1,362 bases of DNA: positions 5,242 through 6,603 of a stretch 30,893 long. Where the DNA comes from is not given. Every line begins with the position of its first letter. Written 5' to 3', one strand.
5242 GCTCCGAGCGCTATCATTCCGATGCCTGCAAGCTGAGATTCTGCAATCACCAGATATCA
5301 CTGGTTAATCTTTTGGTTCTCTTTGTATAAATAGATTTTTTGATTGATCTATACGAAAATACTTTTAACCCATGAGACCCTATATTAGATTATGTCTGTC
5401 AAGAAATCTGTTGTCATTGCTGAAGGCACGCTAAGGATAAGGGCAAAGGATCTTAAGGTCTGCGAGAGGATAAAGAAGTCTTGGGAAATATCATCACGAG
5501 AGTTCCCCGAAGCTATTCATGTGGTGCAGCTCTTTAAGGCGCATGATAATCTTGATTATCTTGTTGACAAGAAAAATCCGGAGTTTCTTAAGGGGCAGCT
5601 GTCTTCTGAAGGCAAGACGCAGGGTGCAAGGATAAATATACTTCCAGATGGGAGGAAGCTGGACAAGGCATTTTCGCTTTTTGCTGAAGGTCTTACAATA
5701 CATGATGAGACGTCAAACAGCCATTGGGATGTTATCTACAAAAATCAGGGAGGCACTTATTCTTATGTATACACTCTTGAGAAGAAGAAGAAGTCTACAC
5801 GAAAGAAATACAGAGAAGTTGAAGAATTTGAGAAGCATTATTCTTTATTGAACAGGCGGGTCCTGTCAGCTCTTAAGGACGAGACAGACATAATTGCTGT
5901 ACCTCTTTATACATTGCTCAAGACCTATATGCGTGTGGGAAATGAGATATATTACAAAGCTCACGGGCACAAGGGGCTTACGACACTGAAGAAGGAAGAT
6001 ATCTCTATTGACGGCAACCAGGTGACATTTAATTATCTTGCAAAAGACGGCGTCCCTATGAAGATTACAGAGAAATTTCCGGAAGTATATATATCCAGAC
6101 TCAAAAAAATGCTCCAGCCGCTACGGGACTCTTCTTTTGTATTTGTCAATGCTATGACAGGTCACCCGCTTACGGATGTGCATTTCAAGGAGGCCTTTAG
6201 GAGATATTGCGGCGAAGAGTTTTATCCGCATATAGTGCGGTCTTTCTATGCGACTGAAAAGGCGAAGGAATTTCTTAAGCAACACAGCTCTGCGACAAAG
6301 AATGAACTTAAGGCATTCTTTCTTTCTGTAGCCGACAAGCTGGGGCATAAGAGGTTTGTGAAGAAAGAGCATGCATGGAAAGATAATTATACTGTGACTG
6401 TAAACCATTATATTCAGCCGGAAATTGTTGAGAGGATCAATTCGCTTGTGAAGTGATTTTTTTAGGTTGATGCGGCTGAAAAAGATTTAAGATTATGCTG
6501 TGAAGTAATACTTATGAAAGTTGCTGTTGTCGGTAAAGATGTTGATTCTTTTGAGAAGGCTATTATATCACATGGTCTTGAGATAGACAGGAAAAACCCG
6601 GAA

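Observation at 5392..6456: TopIB-like enzyme with a tyrosine-recombinase HxxR motif and an insertion before the catalytic Tyr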

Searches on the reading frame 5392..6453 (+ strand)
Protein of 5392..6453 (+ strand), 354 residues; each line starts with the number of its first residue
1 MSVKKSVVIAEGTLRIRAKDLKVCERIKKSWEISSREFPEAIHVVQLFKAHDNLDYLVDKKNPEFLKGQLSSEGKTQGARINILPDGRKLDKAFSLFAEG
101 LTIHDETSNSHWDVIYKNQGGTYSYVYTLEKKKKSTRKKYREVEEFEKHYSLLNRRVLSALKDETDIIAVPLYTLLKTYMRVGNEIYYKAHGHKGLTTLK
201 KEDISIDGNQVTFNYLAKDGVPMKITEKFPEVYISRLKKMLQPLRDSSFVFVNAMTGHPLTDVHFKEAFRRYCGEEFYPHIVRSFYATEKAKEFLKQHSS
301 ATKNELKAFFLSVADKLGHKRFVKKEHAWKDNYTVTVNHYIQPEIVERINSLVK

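Call 3: search_protein_families(library=pfam, proteins=[window:5392-6453:+], max_evalue=1)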
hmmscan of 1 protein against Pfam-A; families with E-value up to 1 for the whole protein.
window:5392-6453:+ (354 aa): 1 family
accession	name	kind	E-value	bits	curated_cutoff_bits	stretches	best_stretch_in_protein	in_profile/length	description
PF01028.25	Topoisom_I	-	1.6e-16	60.8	23.7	1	132-328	5-204/228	Eukaryotic DNA topoisomerase I, catalytic core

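Call 4: search_protein_families(library=ncbifam, proteins=[window:5392-6453:+], max_evalue=1)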
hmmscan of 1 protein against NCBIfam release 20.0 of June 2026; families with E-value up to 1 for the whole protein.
window:5392-6453:+ (354 aa): 0 families

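Call 5: search_solved_structures(query=window:5392-6453:+, max_evalue=10, show_alignments=3)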
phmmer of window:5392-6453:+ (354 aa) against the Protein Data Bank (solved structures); distinct sequences matched with E-value up to 10: 4.
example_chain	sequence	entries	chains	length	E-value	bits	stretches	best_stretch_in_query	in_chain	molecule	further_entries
2f4q_A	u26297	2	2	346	2.6e-07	33.4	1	173-310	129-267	type I topoisomerase, putative | Putative Type I topoisomerase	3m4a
6z01_A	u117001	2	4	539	2.4e-06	30.2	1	105-324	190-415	DNA topoisomerase I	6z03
2h7f_X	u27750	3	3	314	0.02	17.3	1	132-247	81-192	DNA topoisomerase 1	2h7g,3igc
1a41_A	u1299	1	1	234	0.03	16.7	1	152-247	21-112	TOPOISOMERASE I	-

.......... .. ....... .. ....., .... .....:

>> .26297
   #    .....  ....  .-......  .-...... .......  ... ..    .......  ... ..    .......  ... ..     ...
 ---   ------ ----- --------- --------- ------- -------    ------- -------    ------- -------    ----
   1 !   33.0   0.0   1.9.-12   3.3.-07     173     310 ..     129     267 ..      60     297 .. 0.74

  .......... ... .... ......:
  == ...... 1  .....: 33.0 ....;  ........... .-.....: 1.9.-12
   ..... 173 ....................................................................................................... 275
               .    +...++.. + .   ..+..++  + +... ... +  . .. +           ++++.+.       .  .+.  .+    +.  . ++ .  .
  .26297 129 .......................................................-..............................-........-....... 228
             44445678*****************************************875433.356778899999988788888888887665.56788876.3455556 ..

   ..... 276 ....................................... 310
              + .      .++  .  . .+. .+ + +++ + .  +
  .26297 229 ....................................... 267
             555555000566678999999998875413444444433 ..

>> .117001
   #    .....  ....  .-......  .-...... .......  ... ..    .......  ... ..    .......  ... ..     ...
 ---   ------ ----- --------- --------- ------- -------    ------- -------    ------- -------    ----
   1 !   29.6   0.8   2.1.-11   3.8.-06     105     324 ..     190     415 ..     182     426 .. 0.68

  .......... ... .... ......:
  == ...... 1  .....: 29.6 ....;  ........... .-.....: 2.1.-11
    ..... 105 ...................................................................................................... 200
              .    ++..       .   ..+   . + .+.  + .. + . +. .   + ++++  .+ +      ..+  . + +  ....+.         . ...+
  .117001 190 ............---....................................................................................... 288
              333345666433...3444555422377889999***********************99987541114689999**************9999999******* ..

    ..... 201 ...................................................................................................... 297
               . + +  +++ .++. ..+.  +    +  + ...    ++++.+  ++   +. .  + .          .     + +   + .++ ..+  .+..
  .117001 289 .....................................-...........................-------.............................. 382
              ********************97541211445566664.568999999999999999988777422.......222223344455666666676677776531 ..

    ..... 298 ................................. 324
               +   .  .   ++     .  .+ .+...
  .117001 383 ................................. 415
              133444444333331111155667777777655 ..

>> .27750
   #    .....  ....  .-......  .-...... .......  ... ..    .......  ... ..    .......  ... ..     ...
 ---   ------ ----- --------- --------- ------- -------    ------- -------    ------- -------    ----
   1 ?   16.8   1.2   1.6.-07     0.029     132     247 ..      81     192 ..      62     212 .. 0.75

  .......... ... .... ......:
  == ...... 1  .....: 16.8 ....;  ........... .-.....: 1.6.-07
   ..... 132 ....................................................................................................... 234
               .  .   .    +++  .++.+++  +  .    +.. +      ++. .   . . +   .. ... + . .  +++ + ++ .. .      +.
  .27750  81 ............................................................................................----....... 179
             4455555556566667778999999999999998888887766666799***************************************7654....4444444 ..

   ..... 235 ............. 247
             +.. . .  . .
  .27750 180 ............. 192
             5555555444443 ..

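Call 6: find_homologous_proteins(query=window:5392-6453:+, max_evalue=0.001)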
Query window:5392-6453:+ (354 aa): 665 proteins with E <= 0.001 among 1825 candidates; the best 120 are listed. Only proteins of 194 to 620 residues were searched: fused or split forms outside these lengths cannot appear, so this answer is no evidence that the protein stands alone or is whole; lengths 'longer' or 'shorter' looks for them.
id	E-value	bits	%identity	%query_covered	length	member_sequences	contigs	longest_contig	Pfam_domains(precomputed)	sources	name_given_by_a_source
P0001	2.0e-207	706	88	100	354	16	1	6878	PF01028.26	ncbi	-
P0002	2.6e-196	670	83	100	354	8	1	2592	PF01028.26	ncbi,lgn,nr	ncbi:MAG: hypothetical protein U9O53_03495 [archaeon]|nr:hypothetical protein [archaeon]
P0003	1.0e-168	579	72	98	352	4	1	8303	PF01028.26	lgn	-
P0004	7.7e-167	573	71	100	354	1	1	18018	PF01028.26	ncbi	-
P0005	2.5e-165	568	70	100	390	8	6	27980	PF01028.26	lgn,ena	-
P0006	1.5e-163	562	70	100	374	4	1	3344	PF01028.26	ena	-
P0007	1.7e-162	558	69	100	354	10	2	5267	PF01028.26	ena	-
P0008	2.2e-162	558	69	99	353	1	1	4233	PF01028.26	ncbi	-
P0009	2.4e-162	558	70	98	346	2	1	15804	PF01028.26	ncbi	-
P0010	7.0e-162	556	68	100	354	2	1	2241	PF01028.26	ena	-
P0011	2.6e-161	555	69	100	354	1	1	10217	PF01028.26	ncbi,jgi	-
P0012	1.1e-160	553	68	100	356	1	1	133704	PF01028.26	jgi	jgi:hypothetical protein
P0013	1.6e-160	552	68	100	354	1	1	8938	PF01028.26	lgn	-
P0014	1.0e-159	549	68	100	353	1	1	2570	PF01028.26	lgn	-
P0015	3.3e-158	544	68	97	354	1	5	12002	PF01028.26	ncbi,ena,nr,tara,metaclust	ncbi:hypothetical protein CMO89_04870 [Candidatus Woesearchaeota archaeon]|nr:hypothetical protein [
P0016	6.9e-158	543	68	98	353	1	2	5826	PF01028.26,PF00589.28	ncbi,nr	ncbi:MAG: hypothetical protein ABIH52_00325 [Candidatus Aenigmatarchaeota archaeon]|nr:tyrosine-type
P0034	1.6e-150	519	64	99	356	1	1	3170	PF01028.26,PF00589.28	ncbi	-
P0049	2.2e-147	509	64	98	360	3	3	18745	PF01028.26,PF00589.28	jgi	-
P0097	6.1e-140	484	62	97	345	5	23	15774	PF01028.26,PF00589.28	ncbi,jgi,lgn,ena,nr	ncbi:hypothetical protein J4405_05035 [Candidatus Woesearchaeota archaeon]|nr:hypothetical protein [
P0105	1.6e-138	480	59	99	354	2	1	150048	PF01028.26,PF00589.28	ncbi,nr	ncbi:MAG: hypothetical protein JW789_00035 [Candidatus Aenigmarchaeota archaeon]|nr:hypothetical pro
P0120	5.4e-137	475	59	98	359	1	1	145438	PF01028.26,PF00589.28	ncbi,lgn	-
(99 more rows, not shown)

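Call 16: search_protein_representatives(protein=window:5392-6453:+)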
Query: 354 residues. Proteins with E-value up to 0.001 (for the whole library): 518; up to 1e-10: 58; up to 1e-30: 25. The best 150 are listed.
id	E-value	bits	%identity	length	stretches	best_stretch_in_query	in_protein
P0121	1.9e-120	418.5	57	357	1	12-351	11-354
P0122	9.1e-111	386.7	54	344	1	14-353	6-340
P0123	2.5e-95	335.9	67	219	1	137-353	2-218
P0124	2.3e-93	329.4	46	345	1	12-352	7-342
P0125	8.3e-86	304.6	60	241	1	15-251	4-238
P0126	2.4e-73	263.7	44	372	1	43-352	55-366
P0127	9.6e-65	235.4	40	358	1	9-354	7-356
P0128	5.8e-61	222.9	48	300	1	9-226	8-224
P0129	2.8e-60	220.7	39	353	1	12-354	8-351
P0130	1.1e-50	189.2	66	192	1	3-134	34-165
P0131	9.0e-49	182.9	52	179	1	10-179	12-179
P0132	1.8e-48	181.9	34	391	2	9-306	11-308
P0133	2.1e-48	181.7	34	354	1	10-349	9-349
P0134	1.2e-47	179.2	56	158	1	196-349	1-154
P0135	1.3e-47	179.1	58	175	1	217-352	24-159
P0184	1.0e-09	54.5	30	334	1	117-300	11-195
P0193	3.6e-09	52.7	31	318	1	164-333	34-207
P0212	1.2e-07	47.7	29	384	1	166-348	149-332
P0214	1.6e-07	47.3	27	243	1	136-322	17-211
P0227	4.2e-07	45.9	29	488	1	105-240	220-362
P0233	5.4e-07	45.5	27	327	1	119-346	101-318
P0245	1.0e-06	44.6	28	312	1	134-346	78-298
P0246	1.0e-06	44.6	28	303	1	95-321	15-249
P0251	1.3e-06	44.2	27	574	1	109-328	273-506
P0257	1.5e-06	44.1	25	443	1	129-350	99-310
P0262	1.7e-06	43.8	31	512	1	174-329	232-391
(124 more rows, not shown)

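Call 25: find_related_loci(query=A1, collection=genome_contigs, flank=6000)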
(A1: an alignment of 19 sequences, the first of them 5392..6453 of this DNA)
Query A1 (354 aa) in genome_contigs; peptide patterns used: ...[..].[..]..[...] (x = any residue, [..] = any of these).
190 stretches matched a pattern; 177 encode a relative of the query (tblastn E <= 1e-3); the best 80 are kept; 80 distinct loci.
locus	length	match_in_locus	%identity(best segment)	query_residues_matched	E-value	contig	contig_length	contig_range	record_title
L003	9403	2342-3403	90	1-354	0e+0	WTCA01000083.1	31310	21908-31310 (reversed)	MAG: archaeon isolate GLR71 c_000000067811, whole genome shotgun sequence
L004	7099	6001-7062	88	1-354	0e+0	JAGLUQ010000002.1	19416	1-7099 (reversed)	MAG: Candidatus Aenigmatarchaeota archaeon isolate RS_11_38 ZL20.bin.38.fa_2, whole genome shotgun sequence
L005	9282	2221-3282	69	1-354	1e-171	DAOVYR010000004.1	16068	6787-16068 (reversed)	MAG TPA_asm: Candidatus Nanohalarchaeota archaeon isolate CSMAG_1788 CSMAG_1788_k141_2374519_length_16068_cov_38.4836, w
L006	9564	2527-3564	70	9-354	4e-169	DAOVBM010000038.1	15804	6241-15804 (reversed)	MAG TPA_asm: Candidatus Woesearchaeota archaeon isolate CSMAG_1005 CSMAG_1005_k141_5274189_length_15804_cov_10.9900, who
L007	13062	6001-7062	68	1-354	2e-168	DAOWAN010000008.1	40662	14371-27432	MAG TPA_asm: Candidatus Nanohalarchaeota archaeon isolate CSMAG_1836 CSMAG_1836_k141_1355707_length_40662_cov_18.6250, w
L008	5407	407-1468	67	1-354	6e-169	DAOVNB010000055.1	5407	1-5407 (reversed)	MAG TPA_asm: archaeon isolate CSMAG_1486 CSMAG_1486_k141_3303377_length_5407_cov_24.0000, whole genome shotgun sequence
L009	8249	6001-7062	69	1-354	8e-168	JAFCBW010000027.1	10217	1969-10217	MAG: Candidatus Nanohalarchaeota archaeon isolate AB_03_Bin_175 AB_03_Bin_175_scaffold_7467, whole genome shotgun sequen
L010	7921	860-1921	67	1-354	4e-166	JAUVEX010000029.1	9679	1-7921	MAG: archaeon isolate CSMAG_334 CSMAG_334_k141_3714725_length_9679_cov_10.9769, whole genome shotgun sequence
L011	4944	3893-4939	69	1-349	9e-166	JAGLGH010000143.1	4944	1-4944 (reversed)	MAG: Nanoarchaeota archaeon isolate RS_10_27 ROV157_10.bin.27.fa_143, whole genome shotgun sequence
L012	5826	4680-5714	68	9-354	6e-159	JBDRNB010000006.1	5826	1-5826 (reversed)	MAG: Candidatus Aenigmatarchaeota archaeon isolate MEGAHIT-group-1.865 k141_7995880, whole genome shotgun sequence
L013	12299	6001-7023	67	12-352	6e-157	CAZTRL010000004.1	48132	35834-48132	MAG TPA_asm: uncultured archaeon isolate binchicken_co151_62 genome assembly, contig: NODE_884_length_48132_cov_7.811303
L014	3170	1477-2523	64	4-352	1e-163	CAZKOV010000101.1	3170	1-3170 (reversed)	MAG TPA_asm: uncultured archaeon isolate SRP214966_co4_43 genome assembly, contig: NODE_56627_length_3170_cov_4.969823, 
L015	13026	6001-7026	66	12-354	7e-156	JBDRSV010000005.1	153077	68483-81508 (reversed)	MAG: Candidatus Aenigmatarchaeota archaeon isolate MEGAHIT-group-3.35 k141_345172, whole genome shotgun sequence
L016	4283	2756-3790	64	12-354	2e-159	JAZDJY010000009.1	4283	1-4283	MAG: Candidatus Aenigmatarchaeota archaeon isolate MEGAHIT-group-0.507 k141_71523, whole genome shotgun sequence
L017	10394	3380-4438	63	1-353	2e-154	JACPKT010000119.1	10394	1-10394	MAG: Candidatus Iainarchaeum archaeon isolate NC_groundwater_502_Ag_S-0.1um_40_6 S35_SO-1_scaffold_407048, whole genome 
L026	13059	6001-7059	61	2-354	8e-145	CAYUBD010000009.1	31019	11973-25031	MAG TPA_asm: uncultured archaeon isolate binchicken_co34_528 genome assembly, contig: NODE_2123_length_31019_cov_7.35599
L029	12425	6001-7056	58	1-353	1e-142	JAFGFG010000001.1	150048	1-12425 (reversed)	MAG: Candidatus Aenigmatarchaeota archaeon isolate Zod_Metabat.1300 k87_445007, whole genome shotgun sequence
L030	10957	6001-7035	60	12-353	2e-142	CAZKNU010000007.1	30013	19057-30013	MAG TPA_asm: uncultured Methanosarcinales archaeon isolate binchicken_co191_55 genome assembly, contig: NODE_1240_length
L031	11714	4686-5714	60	10-354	2e-142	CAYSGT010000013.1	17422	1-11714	MAG TPA_asm: Candidatus Woesearchaeota archaeon isolate SRP050083_co2_415 genome assembly, contig: NODE_2277_length_1742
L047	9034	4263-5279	59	12-353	5e-136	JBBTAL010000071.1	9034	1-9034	MAG: Nanoarchaeota archaeon isolate H32-bin105_1 H32_bin105_1_000000000071, whole genome shotgun sequence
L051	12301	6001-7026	59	9-353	4e-135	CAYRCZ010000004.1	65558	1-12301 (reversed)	MAG TPA_asm: Candidatus Woesearchaeota archaeon isolate SRP286056_co1_393 genome assembly, contig: NODE_388_length_65558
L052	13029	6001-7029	57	12-354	1e-134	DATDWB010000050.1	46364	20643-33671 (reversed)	MAG TPA_asm: Candidatus Nanoarchaeia archaeon isolate SMAG_U8099 k141_153878, whole genome shotgun sequence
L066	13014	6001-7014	57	9-346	4e-131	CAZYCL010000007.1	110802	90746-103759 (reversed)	MAG TPA_asm: uncultured Planctomycetales bacterium isolate binchicken_co44_116 genome assembly, contig: NODE_317_length_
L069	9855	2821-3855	58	7-354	3e-130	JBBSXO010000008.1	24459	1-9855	MAG: Nanoarchaeota archaeon isolate H41-bin051_1 H41_bin051_1_000000000008, whole genome shotgun sequence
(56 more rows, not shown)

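Call 36: predict_structure(alignment_id=A2)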
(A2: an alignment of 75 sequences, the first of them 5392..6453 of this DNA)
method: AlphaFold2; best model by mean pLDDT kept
length: 354 residues; sequences in the alignment: 75
mean_pLDDT: 95.2   pTM: 0.86
mean pLDDT of the five models: 95.2, 94.4, 94.1, 93.7, 93.5
residues with pLDDT >= 90: 330; 70-90: 12; 50-70: 7; < 50: 5
segments of 3 or more residues with pLDDT < 50: 1-5
pLDDT, mean of each block of 10 residues (from residue 1): 61 97 95 97 97 97 97 95 96 97 76 91 93 93 98 98 97 99 96 98 99 96 98 98 98 97 98 98 99 98 97 98 96 96 97 91
secondary structure, 60 per line:
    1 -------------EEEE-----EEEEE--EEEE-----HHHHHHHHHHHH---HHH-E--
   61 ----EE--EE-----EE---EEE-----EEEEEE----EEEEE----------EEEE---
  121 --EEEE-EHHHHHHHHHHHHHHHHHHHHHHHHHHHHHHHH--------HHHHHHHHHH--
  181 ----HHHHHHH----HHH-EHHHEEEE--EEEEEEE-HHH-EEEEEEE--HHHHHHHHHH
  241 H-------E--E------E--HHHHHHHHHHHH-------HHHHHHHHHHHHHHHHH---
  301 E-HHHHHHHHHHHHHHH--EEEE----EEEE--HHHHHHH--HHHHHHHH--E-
elements in order: E14-17 E23-27 E30-33 H39-50 E81-83 E89-94 E99-103 E114-117 E123-126 H129-160 H169-178 H185-191 E204-207 E210-216 E222-228 H231-241 H262-273 H281-297 H303-317 E320-323 E328-331 H334-340 H343-350

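Call 39: fold_search(model_id=the predicted structure, library=pdb)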
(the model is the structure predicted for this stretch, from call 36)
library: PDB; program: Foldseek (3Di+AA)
matches with E <= 10: 500; with E <= 0.001: 30
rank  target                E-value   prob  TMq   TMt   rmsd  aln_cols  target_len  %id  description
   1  3m4a_A                1.1e-12  1.00  0.47  0.54  10.4       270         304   20  Crystal structure of a bacterial topoisomerase IB in complex with DNA reveals a secondary DNA binding site (released 2010-07-14)
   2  1rr8_C                1.9e-12  1.00  0.56  0.41   4.5       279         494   19  Structural Mechanisms of Camptothecin Resistance by Mutations in Human Topoisomerase I (released 2004-07-06)
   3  6z01_B                4.1e-12  1.00  0.46  0.33  13.1       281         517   20  DNA Topoisomerase (released 2021-11-17)
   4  2h7f_X                5.8e-12  1.00  0.54  0.60   4.4       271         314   17  Structure of variola topoisomerase covalently bound to DNA (released 2006-08-15)
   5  6z01_A                5.8e-12  1.00  0.45  0.32  14.4       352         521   18  DNA Topoisomerase (released 2021-11-17)
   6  1sc7_A                2.5e-11  1.00  0.53  0.34  11.8       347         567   15  Human DNA Topoisomerase I (70 Kda) In Complex With The Indenoisoquinoline MJ-II-38 and Covalent Complex With A 22 Base (released 2005-04-19)
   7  1a35_A                2.6e-11  1.00  0.58  0.44  11.0       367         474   14  HUMAN TOPOISOMERASE I/DNA COMPLEX (released 1998-08-28)
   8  3igc_A                2.6e-11  1.00  0.55  0.61   4.3       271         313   16  Smallpox virus topoisomerase-DNA transition state (released 2010-03-02)
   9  6z03_A                3.7e-11  1.00  0.45  0.32  15.2       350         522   17  DNA Topoisomerase (released 2021-11-17)
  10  1rrj_A                4.2e-11  1.00  0.53  0.34  12.4       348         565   16  Structural Mechanisms of Camptothecin Resistance by Mutations in Human Topoisomerase I (released 2004-07-06)
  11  2f4q                  5.3e-11  1.00  0.44  0.50  10.8       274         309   20  Crystal Structure of Deinococcus radiodurans topoisomerase IB (released 2005-12-27)
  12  1k4t_A                6.3e-11  1.00  0.51  0.33   3.4       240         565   19  HUMAN DNA TOPOISOMERASE I (70 KDA) IN COMPLEX WITH THE POISON TOPOTECAN AND COVALENT COMPLEX WITH A 22 BASE PAIR DNA D (released 2002-12-04)
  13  2h7g_X                6.3e-11  1.00  0.49  0.55   9.1       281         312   16  Structure of variola topoisomerase non-covalently bound to DNA (released 2006-08-15)
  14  1ej9_A                7.5e-11  1.00  0.53  0.39   4.1       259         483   18  CRYSTAL STRUCTURE OF HUMAN TOPOISOMERASE I DNA COMPLEX (released 2000-08-03)
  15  2b9s_A                2.0e-10  1.00  0.53  0.45  11.9       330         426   16  Crystal Structure of heterodimeric L. donovani topoisomerase I-vanadate-DNA complex (released 2006-01-17)
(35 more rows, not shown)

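Call 45: search_protein_families(library=pfam, proteins=[L031:2043-3401:-, L051:7025-7411:-, L047:6703-7113:-, L029:1361-3976:-, L069:88-1365:-, L052:7093-8094:+, L030:1578-2144:+, L026:5068-5949:+, L009:7067-7702:-, L029:7332-8096:+], max_evalue=0.001)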
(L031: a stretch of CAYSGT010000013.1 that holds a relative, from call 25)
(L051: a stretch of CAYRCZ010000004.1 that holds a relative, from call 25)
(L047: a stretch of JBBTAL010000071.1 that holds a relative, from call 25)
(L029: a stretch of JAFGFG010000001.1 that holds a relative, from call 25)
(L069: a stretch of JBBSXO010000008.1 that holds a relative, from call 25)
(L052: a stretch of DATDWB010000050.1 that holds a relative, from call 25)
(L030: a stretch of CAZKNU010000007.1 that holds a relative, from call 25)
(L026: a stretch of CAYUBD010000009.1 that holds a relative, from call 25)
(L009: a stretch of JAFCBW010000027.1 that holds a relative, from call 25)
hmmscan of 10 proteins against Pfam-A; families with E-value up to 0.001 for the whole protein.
L031:2043-3401:- (452 aa): 3 families
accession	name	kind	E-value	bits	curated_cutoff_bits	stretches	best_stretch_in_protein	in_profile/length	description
PF00270.35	DEAD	-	3.5e-53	180.2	26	1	26-189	1-166/167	DEAD/DEAH box helicase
PF00271.37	Helicase_C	-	9.5e-34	116.4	23.5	1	224-332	2-110/110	Helicase conserved C-terminal domain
PF04851.21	ResIII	-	7.3e-11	42.7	22.5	1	42-184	26-163/164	Type III restriction enzyme, res subunit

L051:7025-7411:- (128 aa): 3 families
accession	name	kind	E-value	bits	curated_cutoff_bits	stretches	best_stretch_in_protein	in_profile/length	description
PF07681.17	DoxX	-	7.5e-10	39.8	23.6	1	7-88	2-82/85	DoxX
PF04173.18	DoxD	-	2.4e-05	24.8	22.7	1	48-127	66-149/167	TQO small subunit DoxD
PF07291.16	MauE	-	0.00012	22.9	27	1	8-89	6-87/128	Methylamine utilisation protein MauE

L047:6703-7113:- (136 aa): 1 family
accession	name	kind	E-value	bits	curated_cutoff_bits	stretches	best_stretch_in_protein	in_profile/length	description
PF00173.33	Cyt-b5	-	4.9e-17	62.2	23.7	1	57-129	2-72/74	Cytochrome b5-like Heme/Steroid binding domain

L029:1361-3976:- (871 aa): 3 families
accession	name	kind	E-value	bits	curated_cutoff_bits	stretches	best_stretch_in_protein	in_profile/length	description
PF02896.24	PEP-utilizers_C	-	6.5e-81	272.1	22.8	1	520-862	9-291/293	PEP-utilising enzyme, PEP-binding domain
PF01326.24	PPDK_N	-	1.6e-52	179.2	27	3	62-287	79-221/328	Pyruvate phosphate dikinase, AMP/ATP-binding domain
PF00391.29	PEP-utilizers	-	1.3e-24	86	23.1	1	419-500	3-72/72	PEP-utilising enzyme, mobile domain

L069:88-1365:- (425 aa): 2 families
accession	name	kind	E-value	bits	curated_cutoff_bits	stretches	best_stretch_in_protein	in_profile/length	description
PF00587.30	tRNA-synt_2b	-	2.6e-31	109.5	29.3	1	223-399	8-179/179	tRNA synthetase class II core domain (G, H, P, S and T)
PF02403.27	Seryl_tRNA_N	-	5.9e-27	94.5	28.2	1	2-108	3-107/108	Seryl-tRNA synthetase N-terminal domain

L052:7093-8094:+ (334 aa): 3 families
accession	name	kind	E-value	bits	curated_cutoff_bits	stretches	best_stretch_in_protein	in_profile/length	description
PF13091.12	PLDc_2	-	6.2e-39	133.3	27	2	208-328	2-131/132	PLD-like domain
PF00614.28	PLDc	-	3.3e-07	30.5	21.9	0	278-296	5-23/28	Phospholipase D Active site motif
PF07894.18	SACK1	-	1.5e-05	25.2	21.4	0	83-167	192-269/274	Scaffolding anchor of CK1 domain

L030:1578-2144:+ (189 aa): 1 family
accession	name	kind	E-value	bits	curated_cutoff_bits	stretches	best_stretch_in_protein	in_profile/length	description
PF00827.22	Ribosomal_L15e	-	1.3e-72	244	27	1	2-184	1-190/191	Ribosomal L15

L026:5068-5949:+ (294 aa): 3 families
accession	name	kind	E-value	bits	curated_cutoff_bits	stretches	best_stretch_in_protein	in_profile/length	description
PF00924.24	MS_channel_2nd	-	2.3e-14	53.7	20.2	1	113-186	3-67/68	Mechanosensitive ion channel, beta-domain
PF21082.3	MS_channel_3rd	-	8.8e-06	26.5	21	1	196-272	3-82/88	Mechanosensitive ion channel MscS, C-terminal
PF16325.11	Peptidase_U32_C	-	0.00099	19.7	28.2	0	118-182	17-81/83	Peptidase family U32 C-terminal domain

L009:7067-7702:- (211 aa): 1 family
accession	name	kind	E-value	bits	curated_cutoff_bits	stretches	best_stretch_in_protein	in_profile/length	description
PF01694.28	Rhomboid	-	1.5e-36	126.2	22.6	1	58-205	5-140/143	Rhomboid domain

L029:7332-8096:+ (255 aa): 0 families
